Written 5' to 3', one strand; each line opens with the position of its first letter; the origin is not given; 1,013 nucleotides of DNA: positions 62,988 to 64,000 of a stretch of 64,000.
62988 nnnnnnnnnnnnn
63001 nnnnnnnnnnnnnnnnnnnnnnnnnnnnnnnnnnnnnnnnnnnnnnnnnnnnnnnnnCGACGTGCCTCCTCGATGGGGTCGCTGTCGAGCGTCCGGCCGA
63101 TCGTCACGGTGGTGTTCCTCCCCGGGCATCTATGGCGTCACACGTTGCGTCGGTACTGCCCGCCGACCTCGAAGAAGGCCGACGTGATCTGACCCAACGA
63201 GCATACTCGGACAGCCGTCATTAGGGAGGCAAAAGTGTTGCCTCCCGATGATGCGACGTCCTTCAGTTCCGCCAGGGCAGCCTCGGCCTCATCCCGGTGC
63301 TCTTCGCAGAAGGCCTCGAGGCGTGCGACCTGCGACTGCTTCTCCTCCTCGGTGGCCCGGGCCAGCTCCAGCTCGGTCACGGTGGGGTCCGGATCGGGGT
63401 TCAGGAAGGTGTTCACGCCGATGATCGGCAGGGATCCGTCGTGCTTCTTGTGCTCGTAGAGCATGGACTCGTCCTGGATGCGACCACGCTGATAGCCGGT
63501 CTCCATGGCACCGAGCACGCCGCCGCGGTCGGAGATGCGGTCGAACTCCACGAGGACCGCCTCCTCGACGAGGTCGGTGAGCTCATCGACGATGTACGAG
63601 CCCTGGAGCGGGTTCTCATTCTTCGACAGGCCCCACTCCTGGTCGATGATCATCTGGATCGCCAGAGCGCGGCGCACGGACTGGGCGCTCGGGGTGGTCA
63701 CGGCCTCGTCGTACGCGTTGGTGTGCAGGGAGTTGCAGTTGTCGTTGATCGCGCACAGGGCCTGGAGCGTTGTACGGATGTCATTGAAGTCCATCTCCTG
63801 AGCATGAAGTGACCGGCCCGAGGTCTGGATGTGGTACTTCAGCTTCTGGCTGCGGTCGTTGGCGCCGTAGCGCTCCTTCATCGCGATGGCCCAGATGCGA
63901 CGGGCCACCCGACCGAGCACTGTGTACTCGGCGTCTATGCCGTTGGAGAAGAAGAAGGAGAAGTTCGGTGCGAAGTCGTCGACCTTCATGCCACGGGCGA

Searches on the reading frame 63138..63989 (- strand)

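Call 84: search_protein_families(library=pfam, proteins=[window:63138-63989:-], max_evalue=0.001)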
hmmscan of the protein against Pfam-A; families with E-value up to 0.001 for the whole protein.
window:63138-63989:- (283 aa): 1 family
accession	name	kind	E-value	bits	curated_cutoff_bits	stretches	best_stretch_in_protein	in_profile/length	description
PF01642.28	MM_CoA_mutase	-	1.6e-67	228.6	22.1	1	1-275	238-510/512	Methylmalonyl-CoA mutase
